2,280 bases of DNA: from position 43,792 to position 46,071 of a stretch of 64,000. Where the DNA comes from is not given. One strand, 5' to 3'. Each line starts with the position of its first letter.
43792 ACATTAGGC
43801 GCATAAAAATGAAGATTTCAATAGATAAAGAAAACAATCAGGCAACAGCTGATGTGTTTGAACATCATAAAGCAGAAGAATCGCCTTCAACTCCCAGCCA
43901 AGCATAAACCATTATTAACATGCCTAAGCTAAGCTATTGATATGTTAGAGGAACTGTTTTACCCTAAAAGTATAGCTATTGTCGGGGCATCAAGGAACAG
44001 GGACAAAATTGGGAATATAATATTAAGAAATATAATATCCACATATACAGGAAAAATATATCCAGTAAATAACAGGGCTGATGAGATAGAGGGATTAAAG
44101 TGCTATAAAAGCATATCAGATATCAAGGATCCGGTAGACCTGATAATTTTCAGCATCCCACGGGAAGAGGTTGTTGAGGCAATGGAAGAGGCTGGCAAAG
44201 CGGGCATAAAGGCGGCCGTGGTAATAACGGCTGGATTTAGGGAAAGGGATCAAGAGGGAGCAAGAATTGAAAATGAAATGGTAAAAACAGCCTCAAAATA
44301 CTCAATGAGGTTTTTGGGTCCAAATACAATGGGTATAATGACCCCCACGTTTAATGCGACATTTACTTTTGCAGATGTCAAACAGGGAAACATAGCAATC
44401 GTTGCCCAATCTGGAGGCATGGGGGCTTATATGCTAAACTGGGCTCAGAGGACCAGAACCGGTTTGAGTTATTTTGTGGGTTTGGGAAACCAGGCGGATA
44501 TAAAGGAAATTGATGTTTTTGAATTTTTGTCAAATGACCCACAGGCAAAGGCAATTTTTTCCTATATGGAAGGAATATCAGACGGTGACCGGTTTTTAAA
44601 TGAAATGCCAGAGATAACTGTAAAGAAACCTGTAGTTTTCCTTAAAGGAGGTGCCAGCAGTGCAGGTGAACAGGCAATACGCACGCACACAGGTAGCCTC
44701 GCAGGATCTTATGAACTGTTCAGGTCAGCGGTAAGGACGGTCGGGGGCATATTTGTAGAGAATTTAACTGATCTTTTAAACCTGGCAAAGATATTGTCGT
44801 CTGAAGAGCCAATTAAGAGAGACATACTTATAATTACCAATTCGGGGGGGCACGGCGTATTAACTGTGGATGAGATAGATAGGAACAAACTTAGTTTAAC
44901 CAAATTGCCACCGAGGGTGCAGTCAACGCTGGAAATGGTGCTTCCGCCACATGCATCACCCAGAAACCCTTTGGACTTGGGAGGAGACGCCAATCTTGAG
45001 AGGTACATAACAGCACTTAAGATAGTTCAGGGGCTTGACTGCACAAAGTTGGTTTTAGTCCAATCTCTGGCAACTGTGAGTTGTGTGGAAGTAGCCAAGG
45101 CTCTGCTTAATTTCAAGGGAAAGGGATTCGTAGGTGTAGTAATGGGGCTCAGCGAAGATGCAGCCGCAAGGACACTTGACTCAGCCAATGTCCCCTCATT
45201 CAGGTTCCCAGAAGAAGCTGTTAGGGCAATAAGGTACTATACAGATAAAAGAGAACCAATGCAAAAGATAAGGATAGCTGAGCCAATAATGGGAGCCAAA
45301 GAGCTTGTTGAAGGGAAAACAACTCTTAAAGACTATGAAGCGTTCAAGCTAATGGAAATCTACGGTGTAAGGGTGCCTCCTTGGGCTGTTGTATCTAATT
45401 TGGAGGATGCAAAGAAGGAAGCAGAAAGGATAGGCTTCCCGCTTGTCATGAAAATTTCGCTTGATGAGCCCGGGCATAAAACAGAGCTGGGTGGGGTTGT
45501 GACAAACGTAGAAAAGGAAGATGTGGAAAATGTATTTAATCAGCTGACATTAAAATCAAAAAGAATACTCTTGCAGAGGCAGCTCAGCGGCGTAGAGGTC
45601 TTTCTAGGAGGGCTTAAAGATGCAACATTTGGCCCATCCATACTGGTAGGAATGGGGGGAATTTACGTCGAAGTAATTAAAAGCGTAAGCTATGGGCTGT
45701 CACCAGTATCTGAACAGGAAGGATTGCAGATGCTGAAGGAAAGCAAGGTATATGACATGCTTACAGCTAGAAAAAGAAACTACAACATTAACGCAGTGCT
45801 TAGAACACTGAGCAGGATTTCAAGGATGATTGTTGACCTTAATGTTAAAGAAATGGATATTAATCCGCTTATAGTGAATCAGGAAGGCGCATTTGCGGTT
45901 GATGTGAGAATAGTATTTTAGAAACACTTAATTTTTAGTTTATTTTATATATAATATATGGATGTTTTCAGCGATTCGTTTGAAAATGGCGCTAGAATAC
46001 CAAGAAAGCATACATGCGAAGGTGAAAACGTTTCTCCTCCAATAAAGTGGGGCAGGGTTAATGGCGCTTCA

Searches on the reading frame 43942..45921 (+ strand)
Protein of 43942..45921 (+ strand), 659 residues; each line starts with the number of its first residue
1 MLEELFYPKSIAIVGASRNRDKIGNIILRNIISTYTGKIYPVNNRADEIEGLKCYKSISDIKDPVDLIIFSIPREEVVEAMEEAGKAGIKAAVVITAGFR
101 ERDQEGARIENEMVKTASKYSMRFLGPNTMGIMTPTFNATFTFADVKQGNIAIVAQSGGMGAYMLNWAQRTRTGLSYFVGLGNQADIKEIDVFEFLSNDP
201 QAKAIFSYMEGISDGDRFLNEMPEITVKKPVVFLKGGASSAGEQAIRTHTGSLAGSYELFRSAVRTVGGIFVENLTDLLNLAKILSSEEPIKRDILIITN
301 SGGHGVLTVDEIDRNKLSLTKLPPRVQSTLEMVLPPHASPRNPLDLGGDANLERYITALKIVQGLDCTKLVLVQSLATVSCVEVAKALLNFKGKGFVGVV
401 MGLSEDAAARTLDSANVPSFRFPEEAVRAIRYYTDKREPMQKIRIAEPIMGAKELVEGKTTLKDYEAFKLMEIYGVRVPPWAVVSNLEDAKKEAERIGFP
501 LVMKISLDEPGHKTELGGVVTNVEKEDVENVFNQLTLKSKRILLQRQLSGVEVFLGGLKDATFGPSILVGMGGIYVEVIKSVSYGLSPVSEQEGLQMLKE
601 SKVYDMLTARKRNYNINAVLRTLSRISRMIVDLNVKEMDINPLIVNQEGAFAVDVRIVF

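Call 91: search_protein_families(library=pfam, proteins=[window:43942-45921:+], max_evalue=0.00001)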
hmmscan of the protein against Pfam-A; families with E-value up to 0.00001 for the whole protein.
window:43942-45921:+ (659 aa): 5 families
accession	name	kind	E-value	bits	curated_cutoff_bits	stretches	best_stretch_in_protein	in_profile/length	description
PF13549.11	ATP-grasp_5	-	3.5e-49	167.6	27.6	1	456-658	4-220/221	ATP-grasp domain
PF13607.11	Succ_CoA_lig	-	2.7e-44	150.7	27.4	1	148-285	1-138/138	Succinyl-CoA ligase like flavodoxin domain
PF13380.12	CoA_binding_2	-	1.7e-23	83.7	22.8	1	9-134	1-115/116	CoA binding domain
PF02629.25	CoA_binding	-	2e-15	57.7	22.3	1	8-98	3-97/97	CoA binding domain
PF19045.5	Ligase_CoA_2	-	1.3e-06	29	23.7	1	296-360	2-66/162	Ligase-CoA domain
